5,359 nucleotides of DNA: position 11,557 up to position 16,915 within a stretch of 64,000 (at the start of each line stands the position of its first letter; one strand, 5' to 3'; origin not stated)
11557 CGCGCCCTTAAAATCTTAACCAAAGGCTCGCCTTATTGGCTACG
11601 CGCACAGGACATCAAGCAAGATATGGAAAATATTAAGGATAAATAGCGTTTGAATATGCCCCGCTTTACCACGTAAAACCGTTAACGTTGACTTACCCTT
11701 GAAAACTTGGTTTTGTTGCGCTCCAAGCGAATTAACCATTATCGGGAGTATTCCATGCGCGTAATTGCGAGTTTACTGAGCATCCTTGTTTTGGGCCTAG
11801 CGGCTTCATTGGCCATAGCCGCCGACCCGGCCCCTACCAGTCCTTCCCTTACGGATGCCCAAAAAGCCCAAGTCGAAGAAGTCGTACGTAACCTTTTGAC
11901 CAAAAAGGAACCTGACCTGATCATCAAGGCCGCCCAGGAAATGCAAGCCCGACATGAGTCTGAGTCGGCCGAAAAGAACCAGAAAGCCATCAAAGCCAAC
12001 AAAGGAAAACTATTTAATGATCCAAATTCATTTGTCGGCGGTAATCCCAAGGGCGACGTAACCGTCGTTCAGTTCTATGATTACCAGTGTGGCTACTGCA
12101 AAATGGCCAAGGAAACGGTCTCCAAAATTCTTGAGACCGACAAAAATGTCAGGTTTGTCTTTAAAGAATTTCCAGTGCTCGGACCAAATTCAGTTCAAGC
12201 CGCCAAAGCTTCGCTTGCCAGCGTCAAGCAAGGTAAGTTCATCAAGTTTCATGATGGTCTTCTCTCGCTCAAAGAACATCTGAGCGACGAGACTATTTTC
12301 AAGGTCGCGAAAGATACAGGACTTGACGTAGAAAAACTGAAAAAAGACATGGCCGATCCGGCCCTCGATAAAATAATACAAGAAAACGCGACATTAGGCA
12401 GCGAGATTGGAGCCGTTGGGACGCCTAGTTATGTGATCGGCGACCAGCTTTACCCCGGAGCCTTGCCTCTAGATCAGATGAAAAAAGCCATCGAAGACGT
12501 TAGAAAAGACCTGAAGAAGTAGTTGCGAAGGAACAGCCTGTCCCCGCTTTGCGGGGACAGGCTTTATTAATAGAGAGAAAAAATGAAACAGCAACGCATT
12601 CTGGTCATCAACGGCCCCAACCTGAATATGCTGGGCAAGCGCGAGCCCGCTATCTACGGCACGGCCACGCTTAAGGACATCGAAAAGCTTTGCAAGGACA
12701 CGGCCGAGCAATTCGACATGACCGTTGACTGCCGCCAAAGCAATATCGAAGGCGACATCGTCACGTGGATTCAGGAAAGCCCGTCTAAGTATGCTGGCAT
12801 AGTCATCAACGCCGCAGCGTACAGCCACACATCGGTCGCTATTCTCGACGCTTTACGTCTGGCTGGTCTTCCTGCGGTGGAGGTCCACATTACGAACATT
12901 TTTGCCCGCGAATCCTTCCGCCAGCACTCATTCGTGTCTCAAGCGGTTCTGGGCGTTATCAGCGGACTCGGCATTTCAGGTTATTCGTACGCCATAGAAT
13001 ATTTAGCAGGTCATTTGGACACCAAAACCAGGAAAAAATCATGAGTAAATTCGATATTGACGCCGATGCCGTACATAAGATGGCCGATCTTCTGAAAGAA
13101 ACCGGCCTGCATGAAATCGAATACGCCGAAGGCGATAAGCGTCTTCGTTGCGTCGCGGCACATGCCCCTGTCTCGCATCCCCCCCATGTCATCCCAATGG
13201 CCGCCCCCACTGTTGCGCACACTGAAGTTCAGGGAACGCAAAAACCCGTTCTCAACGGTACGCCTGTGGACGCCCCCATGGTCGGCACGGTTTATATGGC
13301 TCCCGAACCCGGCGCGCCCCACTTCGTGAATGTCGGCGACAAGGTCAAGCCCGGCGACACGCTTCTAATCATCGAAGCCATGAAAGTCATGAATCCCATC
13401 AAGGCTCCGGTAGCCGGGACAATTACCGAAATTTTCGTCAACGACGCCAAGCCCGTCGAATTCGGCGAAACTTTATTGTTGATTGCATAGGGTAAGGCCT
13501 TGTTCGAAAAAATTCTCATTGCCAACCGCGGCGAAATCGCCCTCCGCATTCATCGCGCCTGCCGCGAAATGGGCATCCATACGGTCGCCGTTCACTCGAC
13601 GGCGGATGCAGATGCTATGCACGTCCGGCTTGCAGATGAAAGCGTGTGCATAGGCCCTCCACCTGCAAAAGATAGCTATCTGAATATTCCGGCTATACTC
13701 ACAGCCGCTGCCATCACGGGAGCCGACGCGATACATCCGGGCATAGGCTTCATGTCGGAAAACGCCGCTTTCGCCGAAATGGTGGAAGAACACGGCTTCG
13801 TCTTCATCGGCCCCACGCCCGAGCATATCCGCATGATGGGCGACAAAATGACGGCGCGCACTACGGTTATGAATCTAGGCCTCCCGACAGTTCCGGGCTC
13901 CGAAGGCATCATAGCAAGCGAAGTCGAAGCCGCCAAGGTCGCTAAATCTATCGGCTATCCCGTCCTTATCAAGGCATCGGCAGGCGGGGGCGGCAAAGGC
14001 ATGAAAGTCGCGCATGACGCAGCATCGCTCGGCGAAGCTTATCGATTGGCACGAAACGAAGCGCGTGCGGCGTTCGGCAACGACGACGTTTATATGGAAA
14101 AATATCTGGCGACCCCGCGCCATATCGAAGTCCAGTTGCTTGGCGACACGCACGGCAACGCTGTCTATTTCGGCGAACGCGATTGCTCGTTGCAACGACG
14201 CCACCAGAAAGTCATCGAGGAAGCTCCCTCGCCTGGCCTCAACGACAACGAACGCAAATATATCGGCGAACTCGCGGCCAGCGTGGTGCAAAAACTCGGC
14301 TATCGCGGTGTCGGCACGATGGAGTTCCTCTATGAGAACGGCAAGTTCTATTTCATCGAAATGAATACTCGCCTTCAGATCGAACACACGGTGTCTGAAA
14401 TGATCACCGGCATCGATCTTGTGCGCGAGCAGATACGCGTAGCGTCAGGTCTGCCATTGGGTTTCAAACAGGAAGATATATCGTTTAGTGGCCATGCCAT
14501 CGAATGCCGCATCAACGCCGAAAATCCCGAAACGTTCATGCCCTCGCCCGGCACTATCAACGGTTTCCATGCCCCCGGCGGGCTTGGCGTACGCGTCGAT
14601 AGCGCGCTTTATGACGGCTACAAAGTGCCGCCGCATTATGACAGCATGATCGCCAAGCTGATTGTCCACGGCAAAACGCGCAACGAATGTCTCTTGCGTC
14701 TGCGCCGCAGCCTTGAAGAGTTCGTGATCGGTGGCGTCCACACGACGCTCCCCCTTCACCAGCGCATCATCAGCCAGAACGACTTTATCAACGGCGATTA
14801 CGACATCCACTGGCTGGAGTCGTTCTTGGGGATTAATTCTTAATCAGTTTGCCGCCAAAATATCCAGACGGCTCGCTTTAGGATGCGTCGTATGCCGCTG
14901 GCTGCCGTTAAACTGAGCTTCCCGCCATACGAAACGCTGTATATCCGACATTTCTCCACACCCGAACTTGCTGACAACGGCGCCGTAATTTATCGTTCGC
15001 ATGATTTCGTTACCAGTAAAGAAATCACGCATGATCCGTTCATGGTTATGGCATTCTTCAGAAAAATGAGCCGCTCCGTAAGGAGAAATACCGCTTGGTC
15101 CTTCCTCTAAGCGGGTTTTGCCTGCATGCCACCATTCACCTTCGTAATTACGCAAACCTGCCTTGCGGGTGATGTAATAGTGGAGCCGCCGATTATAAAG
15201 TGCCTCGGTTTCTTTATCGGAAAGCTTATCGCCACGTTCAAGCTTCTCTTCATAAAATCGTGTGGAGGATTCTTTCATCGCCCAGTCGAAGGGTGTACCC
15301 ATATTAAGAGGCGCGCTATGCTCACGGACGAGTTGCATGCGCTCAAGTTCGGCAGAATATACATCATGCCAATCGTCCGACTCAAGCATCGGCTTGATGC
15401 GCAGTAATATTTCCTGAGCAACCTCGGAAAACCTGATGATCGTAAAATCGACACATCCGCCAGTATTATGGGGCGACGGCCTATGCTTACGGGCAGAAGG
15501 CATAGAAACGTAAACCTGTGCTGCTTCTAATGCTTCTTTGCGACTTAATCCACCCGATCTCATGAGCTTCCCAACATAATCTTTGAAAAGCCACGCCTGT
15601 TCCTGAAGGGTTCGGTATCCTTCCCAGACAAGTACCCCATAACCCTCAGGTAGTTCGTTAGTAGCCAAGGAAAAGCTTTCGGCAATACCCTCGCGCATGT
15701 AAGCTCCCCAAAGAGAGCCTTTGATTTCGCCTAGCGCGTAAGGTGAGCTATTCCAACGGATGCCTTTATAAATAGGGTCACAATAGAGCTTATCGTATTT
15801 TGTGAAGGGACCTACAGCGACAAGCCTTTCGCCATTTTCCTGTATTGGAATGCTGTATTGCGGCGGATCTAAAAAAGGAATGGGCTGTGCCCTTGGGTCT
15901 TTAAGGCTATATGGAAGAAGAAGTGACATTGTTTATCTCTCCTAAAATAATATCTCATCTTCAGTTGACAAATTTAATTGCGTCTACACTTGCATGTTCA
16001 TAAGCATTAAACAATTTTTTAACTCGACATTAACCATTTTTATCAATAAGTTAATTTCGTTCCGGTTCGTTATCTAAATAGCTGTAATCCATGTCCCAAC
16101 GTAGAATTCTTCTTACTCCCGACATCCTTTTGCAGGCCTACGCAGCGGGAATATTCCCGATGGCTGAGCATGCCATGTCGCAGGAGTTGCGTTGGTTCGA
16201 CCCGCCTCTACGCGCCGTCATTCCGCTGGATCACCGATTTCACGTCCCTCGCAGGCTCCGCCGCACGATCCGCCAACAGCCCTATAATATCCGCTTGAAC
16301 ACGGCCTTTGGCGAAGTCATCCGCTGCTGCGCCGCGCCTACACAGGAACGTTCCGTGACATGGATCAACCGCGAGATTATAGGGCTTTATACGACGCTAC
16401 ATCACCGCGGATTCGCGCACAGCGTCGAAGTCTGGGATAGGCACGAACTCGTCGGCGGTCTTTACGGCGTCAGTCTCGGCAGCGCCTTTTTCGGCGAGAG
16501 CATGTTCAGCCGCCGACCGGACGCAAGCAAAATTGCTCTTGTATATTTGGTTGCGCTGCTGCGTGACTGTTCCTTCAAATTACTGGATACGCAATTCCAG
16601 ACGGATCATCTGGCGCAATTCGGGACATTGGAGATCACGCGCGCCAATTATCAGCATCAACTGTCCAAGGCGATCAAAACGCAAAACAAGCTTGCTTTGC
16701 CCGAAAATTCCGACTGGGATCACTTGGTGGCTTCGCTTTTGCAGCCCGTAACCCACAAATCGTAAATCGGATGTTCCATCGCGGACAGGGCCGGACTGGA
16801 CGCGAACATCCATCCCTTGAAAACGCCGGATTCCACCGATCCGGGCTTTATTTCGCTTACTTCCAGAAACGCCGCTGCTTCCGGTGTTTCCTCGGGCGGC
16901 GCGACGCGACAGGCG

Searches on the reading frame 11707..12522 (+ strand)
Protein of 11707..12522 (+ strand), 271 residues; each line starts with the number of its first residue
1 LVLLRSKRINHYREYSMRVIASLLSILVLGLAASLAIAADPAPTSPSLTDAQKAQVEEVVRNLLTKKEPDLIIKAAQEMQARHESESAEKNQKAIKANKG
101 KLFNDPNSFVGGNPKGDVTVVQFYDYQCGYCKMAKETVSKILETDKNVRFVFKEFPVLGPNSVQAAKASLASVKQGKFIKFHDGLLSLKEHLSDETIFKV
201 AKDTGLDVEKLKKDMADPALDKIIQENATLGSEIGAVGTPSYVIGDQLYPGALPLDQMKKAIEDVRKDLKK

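Call 86: search_protein_families(library=pfam, proteins=[window:11707-12522:+], max_evalue=0.001)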
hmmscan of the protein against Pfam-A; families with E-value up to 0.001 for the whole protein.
window:11707-12522:+ (271 aa): 4 families
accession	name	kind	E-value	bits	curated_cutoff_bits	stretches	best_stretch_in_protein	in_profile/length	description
PF01323.26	DSBA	-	2.6e-25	89.8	25.6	1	119-262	1-190/191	DSBA-like thioredoxin domain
PF13462.12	Thioredoxin_4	-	1.1e-19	71.7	23.2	1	106-264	3-165/165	Thioredoxin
PF13098.12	Thioredoxin_2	-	2.2e-08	34.8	27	1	115-261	4-103/104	Thioredoxin-like domain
PF13743.12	Thioredoxin_5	-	7.8e-05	22.9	27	1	188-246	106-165/186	Thioredoxin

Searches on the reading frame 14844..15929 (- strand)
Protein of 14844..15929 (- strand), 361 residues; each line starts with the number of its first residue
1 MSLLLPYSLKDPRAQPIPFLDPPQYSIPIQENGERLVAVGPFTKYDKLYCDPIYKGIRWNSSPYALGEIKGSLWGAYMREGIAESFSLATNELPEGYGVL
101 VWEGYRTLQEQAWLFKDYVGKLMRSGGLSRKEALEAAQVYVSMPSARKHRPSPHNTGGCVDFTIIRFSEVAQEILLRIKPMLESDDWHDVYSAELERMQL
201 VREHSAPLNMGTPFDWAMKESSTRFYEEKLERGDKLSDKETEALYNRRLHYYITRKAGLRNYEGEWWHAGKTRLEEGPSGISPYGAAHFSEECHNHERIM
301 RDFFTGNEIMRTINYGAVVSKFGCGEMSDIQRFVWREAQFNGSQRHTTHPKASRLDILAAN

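Call 86: search_protein_families(library=pfam, proteins=[window:14844-15929:-], max_evalue=0.001)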
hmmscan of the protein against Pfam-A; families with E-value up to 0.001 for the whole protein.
window:14844-15929:- (361 aa): 1 family
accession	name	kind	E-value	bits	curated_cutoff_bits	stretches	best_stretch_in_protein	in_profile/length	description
PF01427.22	Peptidase_M15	-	5.5e-07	30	27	1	201-268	123-181/199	D-ala-D-ala dipeptidase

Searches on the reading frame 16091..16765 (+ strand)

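Call 86: search_protein_families(library=pfam, proteins=[window:16091-16765:+], max_evalue=0.001)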
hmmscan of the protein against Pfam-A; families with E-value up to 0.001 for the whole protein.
window:16091-16765:+ (224 aa): 1 family
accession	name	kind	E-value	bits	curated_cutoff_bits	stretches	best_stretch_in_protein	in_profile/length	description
PF03588.20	Leu_Phe_trans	-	5.3e-67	225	22.7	1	10-182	1-170/171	Leucyl/phenylalanyl-tRNA protein transferase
